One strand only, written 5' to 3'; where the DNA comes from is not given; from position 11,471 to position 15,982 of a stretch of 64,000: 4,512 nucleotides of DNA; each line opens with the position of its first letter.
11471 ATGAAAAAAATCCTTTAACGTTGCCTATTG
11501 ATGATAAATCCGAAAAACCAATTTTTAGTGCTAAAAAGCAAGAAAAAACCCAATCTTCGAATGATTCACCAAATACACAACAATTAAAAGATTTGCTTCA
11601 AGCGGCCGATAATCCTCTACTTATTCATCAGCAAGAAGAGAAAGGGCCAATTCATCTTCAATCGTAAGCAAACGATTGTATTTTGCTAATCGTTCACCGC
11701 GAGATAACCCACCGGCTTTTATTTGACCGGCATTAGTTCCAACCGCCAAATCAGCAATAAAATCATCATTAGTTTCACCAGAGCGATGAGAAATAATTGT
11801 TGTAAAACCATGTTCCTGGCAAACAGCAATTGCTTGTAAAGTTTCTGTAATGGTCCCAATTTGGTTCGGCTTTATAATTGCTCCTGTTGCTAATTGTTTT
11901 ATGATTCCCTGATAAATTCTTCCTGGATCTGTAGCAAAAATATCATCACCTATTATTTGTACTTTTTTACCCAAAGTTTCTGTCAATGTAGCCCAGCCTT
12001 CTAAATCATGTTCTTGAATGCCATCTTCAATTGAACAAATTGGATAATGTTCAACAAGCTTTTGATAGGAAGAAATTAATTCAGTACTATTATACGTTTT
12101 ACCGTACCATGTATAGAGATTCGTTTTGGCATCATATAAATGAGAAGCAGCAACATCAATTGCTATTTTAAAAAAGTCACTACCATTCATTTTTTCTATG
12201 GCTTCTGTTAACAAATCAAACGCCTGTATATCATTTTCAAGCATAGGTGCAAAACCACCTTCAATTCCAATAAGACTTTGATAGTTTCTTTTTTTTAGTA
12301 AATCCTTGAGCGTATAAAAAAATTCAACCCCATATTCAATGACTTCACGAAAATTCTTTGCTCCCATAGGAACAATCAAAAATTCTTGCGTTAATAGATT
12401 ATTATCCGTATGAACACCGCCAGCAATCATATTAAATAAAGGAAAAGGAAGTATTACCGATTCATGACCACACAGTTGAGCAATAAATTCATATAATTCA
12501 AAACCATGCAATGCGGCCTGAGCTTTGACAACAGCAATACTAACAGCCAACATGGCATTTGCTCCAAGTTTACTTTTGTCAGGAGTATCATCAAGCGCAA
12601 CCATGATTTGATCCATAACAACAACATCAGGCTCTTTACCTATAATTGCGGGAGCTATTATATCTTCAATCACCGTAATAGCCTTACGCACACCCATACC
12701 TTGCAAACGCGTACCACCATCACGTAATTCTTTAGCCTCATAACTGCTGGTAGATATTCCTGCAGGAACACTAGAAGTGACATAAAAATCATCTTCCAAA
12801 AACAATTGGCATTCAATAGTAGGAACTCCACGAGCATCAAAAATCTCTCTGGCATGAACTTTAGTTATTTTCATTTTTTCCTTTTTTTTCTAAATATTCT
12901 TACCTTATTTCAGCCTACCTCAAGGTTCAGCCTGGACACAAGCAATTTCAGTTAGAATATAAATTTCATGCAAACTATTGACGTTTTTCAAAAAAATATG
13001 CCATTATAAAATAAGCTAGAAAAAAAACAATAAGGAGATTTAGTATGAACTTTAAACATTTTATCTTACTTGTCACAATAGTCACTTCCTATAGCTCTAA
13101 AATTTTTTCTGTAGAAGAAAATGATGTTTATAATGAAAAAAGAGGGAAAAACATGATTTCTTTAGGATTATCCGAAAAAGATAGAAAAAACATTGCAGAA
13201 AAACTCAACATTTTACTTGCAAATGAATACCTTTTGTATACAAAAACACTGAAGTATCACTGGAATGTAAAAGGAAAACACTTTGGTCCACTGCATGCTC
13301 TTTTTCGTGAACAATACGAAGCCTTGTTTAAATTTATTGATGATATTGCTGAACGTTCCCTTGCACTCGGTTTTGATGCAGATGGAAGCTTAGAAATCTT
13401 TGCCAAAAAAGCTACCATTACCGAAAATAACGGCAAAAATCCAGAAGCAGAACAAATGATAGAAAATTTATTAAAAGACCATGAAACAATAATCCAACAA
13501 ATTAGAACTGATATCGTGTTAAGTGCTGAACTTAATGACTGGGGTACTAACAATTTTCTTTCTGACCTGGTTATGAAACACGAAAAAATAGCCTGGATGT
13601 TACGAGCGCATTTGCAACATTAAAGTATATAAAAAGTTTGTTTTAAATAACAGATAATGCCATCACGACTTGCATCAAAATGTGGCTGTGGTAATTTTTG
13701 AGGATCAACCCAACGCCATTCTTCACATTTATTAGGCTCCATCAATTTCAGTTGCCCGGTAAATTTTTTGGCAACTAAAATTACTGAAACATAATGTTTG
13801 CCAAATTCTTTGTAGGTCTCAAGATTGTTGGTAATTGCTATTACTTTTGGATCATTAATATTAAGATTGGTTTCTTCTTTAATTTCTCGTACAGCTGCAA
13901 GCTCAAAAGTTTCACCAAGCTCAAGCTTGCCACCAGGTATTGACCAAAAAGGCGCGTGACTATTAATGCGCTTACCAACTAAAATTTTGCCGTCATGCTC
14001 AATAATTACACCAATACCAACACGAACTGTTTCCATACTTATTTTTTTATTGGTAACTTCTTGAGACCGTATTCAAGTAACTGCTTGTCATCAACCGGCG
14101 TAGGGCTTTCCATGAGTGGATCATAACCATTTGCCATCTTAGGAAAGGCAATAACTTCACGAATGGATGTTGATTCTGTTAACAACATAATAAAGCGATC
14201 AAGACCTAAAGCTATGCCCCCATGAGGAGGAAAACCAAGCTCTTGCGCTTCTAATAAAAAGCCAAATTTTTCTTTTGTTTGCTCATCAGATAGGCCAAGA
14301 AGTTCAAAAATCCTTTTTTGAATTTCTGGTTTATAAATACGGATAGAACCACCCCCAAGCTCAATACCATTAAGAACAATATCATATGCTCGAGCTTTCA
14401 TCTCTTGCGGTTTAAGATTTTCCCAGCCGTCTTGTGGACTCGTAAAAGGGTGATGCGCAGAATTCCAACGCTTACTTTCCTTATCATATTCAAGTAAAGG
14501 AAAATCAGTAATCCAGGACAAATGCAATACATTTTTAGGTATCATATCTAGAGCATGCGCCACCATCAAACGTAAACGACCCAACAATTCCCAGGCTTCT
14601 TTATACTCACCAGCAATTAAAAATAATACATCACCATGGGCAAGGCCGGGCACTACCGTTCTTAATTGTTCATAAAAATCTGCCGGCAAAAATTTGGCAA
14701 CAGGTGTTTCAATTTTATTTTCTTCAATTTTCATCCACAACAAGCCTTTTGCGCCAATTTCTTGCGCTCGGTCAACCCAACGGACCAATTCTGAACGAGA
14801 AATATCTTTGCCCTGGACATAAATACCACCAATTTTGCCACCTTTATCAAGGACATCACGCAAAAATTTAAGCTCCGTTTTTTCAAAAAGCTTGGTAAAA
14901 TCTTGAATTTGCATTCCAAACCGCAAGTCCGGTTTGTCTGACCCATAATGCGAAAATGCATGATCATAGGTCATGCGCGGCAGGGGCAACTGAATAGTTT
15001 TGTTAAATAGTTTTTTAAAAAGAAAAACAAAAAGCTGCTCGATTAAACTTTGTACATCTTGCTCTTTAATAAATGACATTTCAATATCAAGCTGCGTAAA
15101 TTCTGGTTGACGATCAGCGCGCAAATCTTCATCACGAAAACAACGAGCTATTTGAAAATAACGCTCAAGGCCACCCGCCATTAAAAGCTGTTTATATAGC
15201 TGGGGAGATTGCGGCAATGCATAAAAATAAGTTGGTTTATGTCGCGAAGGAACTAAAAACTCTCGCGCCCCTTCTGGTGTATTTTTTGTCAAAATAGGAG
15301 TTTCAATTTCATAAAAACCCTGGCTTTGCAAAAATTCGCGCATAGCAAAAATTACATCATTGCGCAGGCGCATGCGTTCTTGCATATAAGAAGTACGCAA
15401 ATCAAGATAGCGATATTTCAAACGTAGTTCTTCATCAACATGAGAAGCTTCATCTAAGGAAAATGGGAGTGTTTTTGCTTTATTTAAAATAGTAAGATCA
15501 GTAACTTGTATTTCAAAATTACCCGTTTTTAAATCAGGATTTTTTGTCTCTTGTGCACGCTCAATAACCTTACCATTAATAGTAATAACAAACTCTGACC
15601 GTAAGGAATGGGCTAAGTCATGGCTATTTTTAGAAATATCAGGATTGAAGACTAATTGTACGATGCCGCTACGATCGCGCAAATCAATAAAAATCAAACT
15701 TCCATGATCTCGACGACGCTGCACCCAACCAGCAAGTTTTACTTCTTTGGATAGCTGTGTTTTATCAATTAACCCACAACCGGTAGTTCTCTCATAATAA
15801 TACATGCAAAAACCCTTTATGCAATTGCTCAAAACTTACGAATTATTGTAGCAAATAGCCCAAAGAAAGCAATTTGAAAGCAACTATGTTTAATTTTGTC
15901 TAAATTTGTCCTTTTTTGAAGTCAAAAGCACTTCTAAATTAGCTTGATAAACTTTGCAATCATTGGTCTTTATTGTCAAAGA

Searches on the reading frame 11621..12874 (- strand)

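Call 16: search_protein_families(library=ncbifam, proteins=[window:11621-12874:-], max_evalue=0.00001)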
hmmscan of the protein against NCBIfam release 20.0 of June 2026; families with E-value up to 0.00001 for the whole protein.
window:11621-12874:- (417 aa): 2 families
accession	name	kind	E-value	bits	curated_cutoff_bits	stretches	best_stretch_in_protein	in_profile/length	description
TIGR01060.2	eno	equivalog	1.6e-147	491.6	300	1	3-410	1-411/425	phosphopyruvate hydratase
NF006223.0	PRK08350.1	equivalog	1.4e-14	54.2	624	1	61-151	48-136/341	hypothetical protein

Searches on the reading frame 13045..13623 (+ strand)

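Call 17: search_protein_families(library=ncbifam, proteins=[window:13045-13623:+], max_evalue=0.00001)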
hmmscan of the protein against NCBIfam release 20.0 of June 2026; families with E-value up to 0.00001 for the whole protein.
window:13045-13623:+ (192 aa): 3 families
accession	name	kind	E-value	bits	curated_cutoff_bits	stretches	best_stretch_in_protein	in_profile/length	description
NF041388.1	DNAstvprot_Halo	equivalog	6.3e-21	75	170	1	39-191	13-165/171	DNA starvation/stationary phase protection protein DpsA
NF006975.0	PRK09448.1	equivalog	6.2e-20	71.9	114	1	40-191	19-167/168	DNA starvation/stationary phase protection protein Dps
NF052461.1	DNAProtecDpsACyan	equivalog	8.3e-19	67.9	300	1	40-190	18-168/176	DNA starvation/stress protection protein DpsA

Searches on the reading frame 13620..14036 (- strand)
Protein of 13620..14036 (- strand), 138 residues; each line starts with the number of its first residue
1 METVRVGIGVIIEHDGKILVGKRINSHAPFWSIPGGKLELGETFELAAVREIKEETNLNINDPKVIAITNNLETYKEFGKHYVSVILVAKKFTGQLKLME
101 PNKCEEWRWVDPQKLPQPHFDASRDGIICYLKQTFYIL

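Call 17: search_protein_families(library=ncbifam, proteins=[window:13620-14036:-], max_evalue=0.00001)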
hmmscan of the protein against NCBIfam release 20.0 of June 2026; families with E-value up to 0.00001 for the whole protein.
window:13620-14036:- (138 aa): 13 families
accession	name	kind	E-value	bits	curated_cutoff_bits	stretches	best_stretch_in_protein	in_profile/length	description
NF006530.0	PRK08999.1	equivalog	8e-16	58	245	1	2-132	4-129/315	Nudix family hydrolase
TIGR00586.1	mutt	equivalog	1.9e-13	50.6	97.9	1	3-132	4-128/129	8-oxo-dGTP diphosphatase MutT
NF008044.0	PRK10776.1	equivalog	3e-11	43.3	148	1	1-133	1-128/130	8-oxo-dGTP diphosphatase MutT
NF001938.0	PRK00714.1-5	equivalog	7.3e-11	41.7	116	1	5-95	13-107/172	RNA pyrophosphohydrolase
NF001937.0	PRK00714.1-4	equivalog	1.4e-10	41.1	139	1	4-76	7-78/161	RNA pyrophosphohydrolase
NF007834.0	PRK10546.1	equivalog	3.8e-10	39.7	156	1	8-113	7-107/135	pyrimidine (deoxy)nucleoside triphosphate diphosphatase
NF011963.0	PRK15434.1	subfamily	3.7e-09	36.5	146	1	5-115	17-134/159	GDP-mannose mannosyl hydrolase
NF001935.0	PRK00714.1-2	equivalog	7.5e-09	35.3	259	1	5-84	8-85/183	RNA pyrophosphohydrolase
NF001934.0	PRK00714.1-1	equivalog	1.4e-08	34.4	241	1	6-76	11-78/176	RNA pyrophosphohydrolase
NF006961.0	PRK09438.1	equivalog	6.5e-08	32.2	103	1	10-98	14-105/151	dihydroneopterin triphosphate diphosphatase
NF001299.0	PRK00241.1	equivalog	1.5e-07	31.1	158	1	9-63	139-193/263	NAD(+) diphosphatase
NF003787.0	PRK05379.1-4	equivalog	9.9e-07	28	449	1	6-65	209-269/346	bifunctional nicotinamide-nucleotide adenylyltransferase/Nudix hydroxylase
NF003785.0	PRK05379.1-1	equivalog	3.2e-06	26.6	418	1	11-74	210-272/347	bifunctional nicotinamide-nucleotide adenylyltransferase/Nudix hydroxylase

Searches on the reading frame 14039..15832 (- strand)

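Call 17: search_protein_families(library=ncbifam, proteins=[window:14039-15832:-], max_evalue=0.00001)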
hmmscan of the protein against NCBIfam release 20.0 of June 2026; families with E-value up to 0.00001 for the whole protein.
window:14039-15832:- (597 aa): 16 families
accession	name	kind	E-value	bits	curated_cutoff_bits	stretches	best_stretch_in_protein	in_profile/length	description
NF001750.0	PRK00476.1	equivalog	7.6e-240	797.2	443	1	14-591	4-585/590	aspartate--tRNA ligase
TIGR00459.1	aspS_bact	equivalog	5.5e-219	728.4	373.85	1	14-591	2-582/586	aspartate--tRNA ligase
NF009460.0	PRK12820.1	equivalog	6.8e-188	626.2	1379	1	6-593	14-618/723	bifunctional aspartyl-tRNA synthetase/aspartyl/glutamyl-tRNA amidotransferase subunit C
NF003483.0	PRK05159.1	equivalog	1.2e-70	238.6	353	2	24-278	13-261/438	aspartate--tRNA(Asn) ligase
TIGR00458.1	aspS_nondisc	equivalog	3.9e-68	230.4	368.4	2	22-281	6-259/428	aspartate--tRNA(Asn) ligase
NF001756.1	PRK00484.1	subfamily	3.7e-50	171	468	2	25-279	48-294/488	lysine--tRNA ligase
NF003037.0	PRK03932.1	equivalog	8.5e-50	170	414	2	23-279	11-266/451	asparagine--tRNA ligase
TIGR00499.1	lysS_bact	equivalog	2.2e-48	165.1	427.6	2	24-295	49-300/496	lysine--tRNA ligase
TIGR00457.1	asnS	equivalog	6e-48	163.8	342.6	2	25-279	13-268/455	asparagine--tRNA ligase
NF002821.0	PRK02983.1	equivalog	8.6e-42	143.2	742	2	23-253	654-877/1102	bifunctional lysylphosphatidylglycerol synthetase/lysine--tRNA ligase LysX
NF009101.0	PRK12445.1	subfamily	1.3e-35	122.9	1026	2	26-279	63-309/505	lysine--tRNA ligase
TIGR00462.1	genX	equivalog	1e-24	87.6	286.9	2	155-301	2-147/304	EF-P lysine aminoacylase EpmA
NF006828.0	PRK09350.1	equivalog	9.6e-23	80.9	264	2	148-298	10-158/325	elongation factor P--(R)-beta-lysine ligase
NF005052.0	PRK06462.1-1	equivalog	5.6e-17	61.8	368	1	130-276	27-174/353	asparagine synthetase A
NF005054.0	PRK06462.1-4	equivalog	6.5e-14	51.7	309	1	142-279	13-159/318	asparagine synthetase A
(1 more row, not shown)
